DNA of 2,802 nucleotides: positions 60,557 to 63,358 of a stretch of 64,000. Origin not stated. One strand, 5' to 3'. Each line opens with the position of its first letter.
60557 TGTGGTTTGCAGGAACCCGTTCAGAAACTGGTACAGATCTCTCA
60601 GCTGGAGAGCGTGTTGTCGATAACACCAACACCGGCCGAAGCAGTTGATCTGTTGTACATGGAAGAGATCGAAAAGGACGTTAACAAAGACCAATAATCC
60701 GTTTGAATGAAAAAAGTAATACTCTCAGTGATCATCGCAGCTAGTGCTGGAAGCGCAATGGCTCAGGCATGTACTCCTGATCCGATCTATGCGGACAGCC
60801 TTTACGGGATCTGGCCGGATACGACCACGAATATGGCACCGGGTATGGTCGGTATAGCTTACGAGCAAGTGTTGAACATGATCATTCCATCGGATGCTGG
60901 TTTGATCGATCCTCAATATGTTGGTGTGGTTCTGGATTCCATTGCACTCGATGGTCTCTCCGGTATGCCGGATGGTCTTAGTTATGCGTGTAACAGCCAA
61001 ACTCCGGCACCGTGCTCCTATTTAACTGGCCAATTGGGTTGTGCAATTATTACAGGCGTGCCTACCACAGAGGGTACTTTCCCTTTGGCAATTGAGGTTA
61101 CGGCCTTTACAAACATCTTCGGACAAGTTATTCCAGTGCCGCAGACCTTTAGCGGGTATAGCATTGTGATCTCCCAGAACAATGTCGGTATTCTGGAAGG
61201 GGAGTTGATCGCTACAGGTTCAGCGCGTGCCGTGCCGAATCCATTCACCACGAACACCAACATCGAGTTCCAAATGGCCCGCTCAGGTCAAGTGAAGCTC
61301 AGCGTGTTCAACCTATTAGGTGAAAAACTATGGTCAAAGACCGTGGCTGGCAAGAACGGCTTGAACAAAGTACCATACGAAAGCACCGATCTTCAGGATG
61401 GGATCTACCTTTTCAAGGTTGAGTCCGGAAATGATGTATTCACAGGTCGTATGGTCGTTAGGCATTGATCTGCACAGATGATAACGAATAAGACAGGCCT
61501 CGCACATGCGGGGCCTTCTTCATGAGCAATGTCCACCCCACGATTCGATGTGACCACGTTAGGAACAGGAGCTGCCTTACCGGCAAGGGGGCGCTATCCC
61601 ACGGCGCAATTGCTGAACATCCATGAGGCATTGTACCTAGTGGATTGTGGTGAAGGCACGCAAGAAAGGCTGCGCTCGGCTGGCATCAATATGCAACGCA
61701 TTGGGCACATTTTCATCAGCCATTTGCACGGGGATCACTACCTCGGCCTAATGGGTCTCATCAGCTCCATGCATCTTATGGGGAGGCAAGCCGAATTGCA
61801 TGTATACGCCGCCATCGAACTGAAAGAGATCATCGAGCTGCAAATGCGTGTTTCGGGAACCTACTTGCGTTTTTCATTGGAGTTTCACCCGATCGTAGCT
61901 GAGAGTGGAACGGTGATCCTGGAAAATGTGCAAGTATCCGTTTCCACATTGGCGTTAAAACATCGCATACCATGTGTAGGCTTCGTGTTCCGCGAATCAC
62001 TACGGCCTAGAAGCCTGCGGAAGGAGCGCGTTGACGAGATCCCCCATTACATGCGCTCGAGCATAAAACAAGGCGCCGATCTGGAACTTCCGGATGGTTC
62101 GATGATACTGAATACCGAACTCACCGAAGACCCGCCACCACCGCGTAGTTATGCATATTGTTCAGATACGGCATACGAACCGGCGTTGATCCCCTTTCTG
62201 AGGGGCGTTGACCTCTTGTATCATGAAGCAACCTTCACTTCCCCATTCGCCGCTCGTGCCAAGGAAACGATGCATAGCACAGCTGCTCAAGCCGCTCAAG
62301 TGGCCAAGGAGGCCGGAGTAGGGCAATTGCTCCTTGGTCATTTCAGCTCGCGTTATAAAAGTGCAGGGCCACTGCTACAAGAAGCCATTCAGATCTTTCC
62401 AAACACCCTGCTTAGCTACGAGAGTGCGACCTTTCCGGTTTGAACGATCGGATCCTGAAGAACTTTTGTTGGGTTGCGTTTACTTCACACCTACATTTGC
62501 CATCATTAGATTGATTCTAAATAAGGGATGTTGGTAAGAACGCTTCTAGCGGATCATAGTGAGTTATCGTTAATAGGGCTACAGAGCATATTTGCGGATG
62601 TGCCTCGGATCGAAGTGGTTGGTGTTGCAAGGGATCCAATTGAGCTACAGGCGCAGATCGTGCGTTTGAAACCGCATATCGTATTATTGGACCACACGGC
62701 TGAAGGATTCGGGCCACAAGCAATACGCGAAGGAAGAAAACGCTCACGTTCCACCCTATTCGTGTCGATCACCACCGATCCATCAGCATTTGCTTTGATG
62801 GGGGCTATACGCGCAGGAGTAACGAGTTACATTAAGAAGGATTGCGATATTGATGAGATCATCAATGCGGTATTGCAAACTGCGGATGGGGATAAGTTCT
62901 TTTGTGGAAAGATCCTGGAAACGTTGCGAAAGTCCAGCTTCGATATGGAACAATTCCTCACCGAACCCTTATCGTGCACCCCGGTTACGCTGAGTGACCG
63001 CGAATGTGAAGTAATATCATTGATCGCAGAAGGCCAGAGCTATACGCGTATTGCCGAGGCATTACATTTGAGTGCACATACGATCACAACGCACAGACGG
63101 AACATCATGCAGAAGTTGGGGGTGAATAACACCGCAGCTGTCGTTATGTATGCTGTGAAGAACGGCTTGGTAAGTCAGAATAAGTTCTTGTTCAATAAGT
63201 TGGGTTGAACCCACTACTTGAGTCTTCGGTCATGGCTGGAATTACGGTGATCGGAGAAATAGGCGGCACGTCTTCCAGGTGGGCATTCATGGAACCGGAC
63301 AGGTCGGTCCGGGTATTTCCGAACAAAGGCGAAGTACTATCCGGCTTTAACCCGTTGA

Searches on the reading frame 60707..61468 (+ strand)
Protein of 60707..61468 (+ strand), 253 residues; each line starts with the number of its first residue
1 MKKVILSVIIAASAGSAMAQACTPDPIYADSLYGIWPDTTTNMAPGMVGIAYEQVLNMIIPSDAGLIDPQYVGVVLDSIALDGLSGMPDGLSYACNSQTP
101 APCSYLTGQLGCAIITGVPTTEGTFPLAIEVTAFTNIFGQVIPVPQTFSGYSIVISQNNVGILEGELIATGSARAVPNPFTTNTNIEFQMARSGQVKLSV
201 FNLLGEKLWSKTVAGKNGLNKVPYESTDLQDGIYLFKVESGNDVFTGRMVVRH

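Call 69: search_protein_families(library=pfam, proteins=[window:60707-61468:+], max_evalue=0.001)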
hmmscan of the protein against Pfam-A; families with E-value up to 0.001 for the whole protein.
window:60707-61468:+ (253 aa): 1 family
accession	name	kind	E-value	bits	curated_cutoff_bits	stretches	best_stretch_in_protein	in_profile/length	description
PF18962.6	Por_Secre_tail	-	7e-09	36.3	27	1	177-251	3-75/75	Secretion system C-terminal sorting domain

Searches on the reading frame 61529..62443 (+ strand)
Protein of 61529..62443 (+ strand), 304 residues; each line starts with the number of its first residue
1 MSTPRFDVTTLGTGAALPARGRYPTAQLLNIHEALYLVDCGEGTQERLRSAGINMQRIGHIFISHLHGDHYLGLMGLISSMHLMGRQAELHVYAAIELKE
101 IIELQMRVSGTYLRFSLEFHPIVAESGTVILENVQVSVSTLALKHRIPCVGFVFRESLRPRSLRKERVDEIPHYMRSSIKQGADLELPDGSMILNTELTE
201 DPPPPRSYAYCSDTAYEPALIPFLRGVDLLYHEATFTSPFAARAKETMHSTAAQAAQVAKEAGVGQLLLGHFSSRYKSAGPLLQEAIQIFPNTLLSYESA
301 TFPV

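Call 69: search_protein_families(library=pfam, proteins=[window:61529-62443:+], max_evalue=0.001)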
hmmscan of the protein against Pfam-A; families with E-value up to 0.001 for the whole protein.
window:61529-62443:+ (304 aa): 4 families
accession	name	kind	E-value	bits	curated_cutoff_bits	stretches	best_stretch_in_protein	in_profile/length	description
PF12706.13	Lactamase_B_2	-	7.1e-17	62.1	27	2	37-156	4-132/200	Beta-lactamase superfamily domain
PF00753.33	Lactamase_B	-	4.4e-06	27.2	22.7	1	30-78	12-64/196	Metallo-beta-lactamase superfamily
PF13691.12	Lactamase_B_4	-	1e-05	25.5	27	1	28-73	16-63/63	tRNase Z endonuclease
PF23023.1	Anti-Pycsar_Apyc1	-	0.00021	21.3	50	1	8-77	5-73/250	Anti-Pycsar protein Apyc1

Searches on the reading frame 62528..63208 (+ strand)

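Call 69: search_protein_families(library=pfam, proteins=[window:62528-63208:+], max_evalue=0.001)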
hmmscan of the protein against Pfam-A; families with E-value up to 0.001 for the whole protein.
window:62528-63208:+ (226 aa): 3 families
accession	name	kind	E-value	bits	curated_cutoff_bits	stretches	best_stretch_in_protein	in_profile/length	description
PF00196.25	GerE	-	1.3e-18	66.8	23.5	1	154-209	2-57/57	Bacterial regulatory proteins, luxR family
PF00072.30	Response_reg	-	2.8e-06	27.9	30.2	1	6-115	2-110/111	Response regulator receiver domain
PF13384.12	HTH_23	-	0.00029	21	24.6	1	159-192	7-40/50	Homeodomain-like domain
